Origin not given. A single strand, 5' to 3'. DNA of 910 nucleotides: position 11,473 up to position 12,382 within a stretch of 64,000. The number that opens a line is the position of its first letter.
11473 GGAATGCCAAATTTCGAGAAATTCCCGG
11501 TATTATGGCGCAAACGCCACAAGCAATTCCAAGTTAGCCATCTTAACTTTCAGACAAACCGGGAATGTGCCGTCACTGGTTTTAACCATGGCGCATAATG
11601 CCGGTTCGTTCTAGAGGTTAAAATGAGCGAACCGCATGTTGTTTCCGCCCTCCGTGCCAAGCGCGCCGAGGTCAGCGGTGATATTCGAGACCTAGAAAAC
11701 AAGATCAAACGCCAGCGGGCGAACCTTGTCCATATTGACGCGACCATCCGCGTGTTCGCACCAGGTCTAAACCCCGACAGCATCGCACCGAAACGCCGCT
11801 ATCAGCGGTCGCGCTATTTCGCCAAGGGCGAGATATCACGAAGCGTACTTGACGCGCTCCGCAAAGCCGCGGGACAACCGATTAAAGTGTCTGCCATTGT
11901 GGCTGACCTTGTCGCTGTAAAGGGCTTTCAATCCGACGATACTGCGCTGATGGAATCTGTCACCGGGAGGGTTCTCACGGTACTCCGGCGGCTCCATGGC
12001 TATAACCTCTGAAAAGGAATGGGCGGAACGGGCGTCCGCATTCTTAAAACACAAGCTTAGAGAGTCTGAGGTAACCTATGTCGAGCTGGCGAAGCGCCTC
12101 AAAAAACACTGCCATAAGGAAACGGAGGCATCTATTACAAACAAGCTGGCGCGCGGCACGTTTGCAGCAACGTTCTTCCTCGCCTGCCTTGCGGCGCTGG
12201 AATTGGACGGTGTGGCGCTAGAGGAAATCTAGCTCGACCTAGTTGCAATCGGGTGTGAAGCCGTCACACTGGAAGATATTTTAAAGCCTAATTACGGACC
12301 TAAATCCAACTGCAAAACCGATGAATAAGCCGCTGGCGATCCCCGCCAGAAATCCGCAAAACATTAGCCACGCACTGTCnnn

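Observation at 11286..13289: A 2-kb cassette with no recombinase: two overlapping small DNA-binding-like genes plus a 2-TM membrane protein, bracketed by inverted and direct repeats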

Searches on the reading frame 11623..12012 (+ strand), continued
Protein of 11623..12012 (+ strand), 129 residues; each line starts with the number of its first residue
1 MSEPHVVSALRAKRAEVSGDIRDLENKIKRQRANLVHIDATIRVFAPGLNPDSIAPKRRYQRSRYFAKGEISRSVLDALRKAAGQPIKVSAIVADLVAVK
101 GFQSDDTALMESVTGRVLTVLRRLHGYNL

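Call 101: search_solved_structures(query=A3, max_evalue=1)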
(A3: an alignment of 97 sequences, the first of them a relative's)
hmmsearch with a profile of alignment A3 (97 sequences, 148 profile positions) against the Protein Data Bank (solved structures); distinct sequences matched with E-value up to 1: 0.

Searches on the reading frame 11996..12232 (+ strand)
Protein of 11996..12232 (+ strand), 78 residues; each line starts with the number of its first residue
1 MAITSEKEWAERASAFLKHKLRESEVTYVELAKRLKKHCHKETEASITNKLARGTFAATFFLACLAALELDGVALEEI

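Call 5: search_protein_families(library=pfam, proteins=[window:11996-12232:+], max_evalue=1)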
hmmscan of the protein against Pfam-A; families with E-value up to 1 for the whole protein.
window:11996-12232:+ (78 aa): 2 families
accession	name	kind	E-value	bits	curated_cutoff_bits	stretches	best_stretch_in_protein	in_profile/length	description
PF20075.5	DUF6471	-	2.9e-20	72.4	26.8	1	9-71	1-63/65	Domain of unknown function (DUF6471)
PF25289.1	DUF7877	-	0.083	13.8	27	1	14-56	20-61/115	Domain of unknown function (DUF7877)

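Call 6: search_protein_families(library=ncbifam, proteins=[window:11996-12232:+], max_evalue=1)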
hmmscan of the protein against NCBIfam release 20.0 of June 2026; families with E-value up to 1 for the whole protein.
window:11996-12232:+ (78 aa): 0 families

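Call 10: search_protein_families(library=padloc, proteins=[window:11996-12232:+], max_evalue=1)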
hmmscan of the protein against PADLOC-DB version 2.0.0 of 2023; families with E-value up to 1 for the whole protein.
window:11996-12232:+ (78 aa): 0 families

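Call 11: search_protein_families(library=phrogs, proteins=[window:11996-12232:+], max_evalue=1)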
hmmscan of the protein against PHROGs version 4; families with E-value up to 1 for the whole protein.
window:11996-12232:+ (78 aa): 3 families
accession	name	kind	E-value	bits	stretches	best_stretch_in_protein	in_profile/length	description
phrog_14921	-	unknown function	0.14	13.2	1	23-45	26-48/52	-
phrog_4583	-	transcription regulation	0.23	12.5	1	8-36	6-34/81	transcriptional repressor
phrog_26962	-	unknown function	0.34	12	1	15-75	4-64/102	-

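Call 102: search_solved_structures(query=window:11996-12232:+, max_evalue=1)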
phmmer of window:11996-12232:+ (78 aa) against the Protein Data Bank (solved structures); distinct sequences matched with E-value up to 1: 1.
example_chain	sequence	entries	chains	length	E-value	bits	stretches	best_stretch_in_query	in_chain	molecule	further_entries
2l95_A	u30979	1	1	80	0.95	13.2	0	1-52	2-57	Crammer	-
